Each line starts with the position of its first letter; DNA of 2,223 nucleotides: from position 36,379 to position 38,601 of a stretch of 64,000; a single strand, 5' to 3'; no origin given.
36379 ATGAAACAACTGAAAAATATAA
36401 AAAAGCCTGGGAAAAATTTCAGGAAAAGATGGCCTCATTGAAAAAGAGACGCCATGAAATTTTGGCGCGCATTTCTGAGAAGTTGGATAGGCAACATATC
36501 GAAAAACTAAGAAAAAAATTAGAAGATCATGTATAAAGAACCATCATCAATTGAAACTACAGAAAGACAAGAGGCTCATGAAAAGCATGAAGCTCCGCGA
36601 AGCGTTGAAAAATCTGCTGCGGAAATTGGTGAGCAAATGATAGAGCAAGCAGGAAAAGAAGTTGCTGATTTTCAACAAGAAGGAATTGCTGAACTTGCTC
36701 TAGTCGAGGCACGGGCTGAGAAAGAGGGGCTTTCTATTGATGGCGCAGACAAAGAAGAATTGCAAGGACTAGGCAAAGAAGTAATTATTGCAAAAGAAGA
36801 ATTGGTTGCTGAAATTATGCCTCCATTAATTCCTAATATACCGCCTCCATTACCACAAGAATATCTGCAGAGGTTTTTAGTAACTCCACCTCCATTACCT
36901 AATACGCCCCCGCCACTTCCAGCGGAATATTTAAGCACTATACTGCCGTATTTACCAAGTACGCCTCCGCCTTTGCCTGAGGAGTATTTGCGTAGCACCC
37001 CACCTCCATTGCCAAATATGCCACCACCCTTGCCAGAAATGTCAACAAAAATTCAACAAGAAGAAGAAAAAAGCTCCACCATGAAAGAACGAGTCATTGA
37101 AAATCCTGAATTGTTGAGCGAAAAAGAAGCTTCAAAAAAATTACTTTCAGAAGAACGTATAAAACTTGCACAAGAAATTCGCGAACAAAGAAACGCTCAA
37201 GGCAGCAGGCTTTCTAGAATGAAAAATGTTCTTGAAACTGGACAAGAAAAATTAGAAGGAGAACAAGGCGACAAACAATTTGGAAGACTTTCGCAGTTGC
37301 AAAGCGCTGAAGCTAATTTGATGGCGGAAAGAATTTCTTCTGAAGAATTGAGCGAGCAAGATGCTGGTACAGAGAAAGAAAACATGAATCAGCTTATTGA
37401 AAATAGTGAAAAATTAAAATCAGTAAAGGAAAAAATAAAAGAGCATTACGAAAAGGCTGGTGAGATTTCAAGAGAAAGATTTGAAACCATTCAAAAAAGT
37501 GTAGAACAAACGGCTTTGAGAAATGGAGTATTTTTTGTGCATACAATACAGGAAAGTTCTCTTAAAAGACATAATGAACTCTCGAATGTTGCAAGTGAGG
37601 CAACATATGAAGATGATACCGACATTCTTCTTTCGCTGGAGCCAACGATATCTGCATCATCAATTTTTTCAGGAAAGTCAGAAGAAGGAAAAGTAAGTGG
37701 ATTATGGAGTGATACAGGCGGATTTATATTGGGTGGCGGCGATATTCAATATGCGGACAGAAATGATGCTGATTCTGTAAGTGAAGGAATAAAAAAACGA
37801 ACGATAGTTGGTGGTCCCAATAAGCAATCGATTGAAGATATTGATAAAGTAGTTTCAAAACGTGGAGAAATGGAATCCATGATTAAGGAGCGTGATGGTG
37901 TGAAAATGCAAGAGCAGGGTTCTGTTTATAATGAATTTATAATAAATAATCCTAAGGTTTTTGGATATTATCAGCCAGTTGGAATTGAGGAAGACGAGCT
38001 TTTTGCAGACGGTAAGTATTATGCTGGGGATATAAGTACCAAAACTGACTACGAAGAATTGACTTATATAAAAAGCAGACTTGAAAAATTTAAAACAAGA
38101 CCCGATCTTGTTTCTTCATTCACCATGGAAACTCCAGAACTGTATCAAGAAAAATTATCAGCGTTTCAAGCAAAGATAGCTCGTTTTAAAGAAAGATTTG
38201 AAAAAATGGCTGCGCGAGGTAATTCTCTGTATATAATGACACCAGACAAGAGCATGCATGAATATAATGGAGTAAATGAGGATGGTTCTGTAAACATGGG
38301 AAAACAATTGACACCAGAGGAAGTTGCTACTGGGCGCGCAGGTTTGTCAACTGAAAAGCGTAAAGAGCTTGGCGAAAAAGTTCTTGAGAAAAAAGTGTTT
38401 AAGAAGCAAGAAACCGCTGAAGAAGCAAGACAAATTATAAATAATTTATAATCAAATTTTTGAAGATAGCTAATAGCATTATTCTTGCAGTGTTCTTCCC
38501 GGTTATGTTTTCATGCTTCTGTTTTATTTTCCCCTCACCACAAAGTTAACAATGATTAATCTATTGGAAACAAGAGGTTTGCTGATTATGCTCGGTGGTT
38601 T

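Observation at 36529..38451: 640 aa acidic coiled-coil protein with five tandem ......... motifs (eukaryotic-like polyproline ligand)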

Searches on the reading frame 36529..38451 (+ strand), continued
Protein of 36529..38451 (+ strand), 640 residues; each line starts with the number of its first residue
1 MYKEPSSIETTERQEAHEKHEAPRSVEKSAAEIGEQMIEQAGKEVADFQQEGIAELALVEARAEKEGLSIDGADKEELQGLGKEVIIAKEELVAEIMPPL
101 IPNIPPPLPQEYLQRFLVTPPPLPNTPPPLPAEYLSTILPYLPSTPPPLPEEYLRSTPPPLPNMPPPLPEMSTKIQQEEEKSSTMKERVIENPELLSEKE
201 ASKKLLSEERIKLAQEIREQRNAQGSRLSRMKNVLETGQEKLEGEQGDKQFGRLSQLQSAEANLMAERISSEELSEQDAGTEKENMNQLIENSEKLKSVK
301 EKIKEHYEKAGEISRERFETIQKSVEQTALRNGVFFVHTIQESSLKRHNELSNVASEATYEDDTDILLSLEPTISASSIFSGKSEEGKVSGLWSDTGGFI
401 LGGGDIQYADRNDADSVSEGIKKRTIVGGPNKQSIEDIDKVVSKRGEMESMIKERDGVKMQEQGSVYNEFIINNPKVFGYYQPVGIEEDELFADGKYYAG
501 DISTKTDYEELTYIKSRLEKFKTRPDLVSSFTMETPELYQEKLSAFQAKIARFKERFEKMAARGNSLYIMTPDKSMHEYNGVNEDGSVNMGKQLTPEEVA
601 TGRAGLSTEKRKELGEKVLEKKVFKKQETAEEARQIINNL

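Call 76: search_protein_families(library=phrogs, proteins=[window:36529-38451:+, P0061, P0008], max_evalue=0.01)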
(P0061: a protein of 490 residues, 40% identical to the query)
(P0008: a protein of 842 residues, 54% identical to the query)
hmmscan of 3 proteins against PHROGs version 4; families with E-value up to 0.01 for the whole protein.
window:36529-38451:+ (640 aa): 0 families

P0061 (490 aa): 1 family
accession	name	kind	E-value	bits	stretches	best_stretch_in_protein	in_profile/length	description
phrog_2945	-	unknown function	0.0027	18.5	0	102-125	4-27/68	-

P0008 (842 aa): 0 families

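Call 77: search_protein_families(library=padloc, proteins=[window:36529-38451:+, P0061, P0008], max_evalue=0.01)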
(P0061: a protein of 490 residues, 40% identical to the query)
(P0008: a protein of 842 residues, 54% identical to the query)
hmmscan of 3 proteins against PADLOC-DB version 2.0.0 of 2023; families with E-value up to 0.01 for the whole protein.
window:36529-38451:+ (640 aa): 0 families

P0061 (490 aa): 0 families

P0008 (842 aa): 0 families

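Call 88: find_encoding_contigs(protein=P0037, flank=5000, max_places=2)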
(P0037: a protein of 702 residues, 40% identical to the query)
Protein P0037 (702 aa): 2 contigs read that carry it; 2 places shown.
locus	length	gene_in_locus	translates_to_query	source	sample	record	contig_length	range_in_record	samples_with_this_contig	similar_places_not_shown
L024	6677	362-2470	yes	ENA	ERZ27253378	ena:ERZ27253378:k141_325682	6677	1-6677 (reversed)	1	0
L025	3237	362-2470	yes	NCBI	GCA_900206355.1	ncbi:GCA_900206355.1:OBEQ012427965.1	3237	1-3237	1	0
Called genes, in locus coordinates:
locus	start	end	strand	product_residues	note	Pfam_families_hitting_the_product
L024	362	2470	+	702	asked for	PF13475:DUF4116 (faint)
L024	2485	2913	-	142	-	-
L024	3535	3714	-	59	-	-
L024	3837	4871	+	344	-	PF13521:AAA_28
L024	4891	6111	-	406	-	PF07690:MFS_1, PF12832:MFS_1_like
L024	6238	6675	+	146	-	?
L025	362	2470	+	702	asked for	PF13475:DUF4116 (faint)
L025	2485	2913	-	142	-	-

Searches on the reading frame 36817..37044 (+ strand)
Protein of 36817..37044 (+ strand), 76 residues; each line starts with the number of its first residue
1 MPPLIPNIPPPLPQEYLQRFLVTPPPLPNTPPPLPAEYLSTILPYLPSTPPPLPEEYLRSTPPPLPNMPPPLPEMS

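Call 66: find_homologous_proteins(query=window:36817-37044:+, max_evalue=10)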
Query window:36817-37044:+: 3896 candidates shared short words with the query, none scored E <= 10.
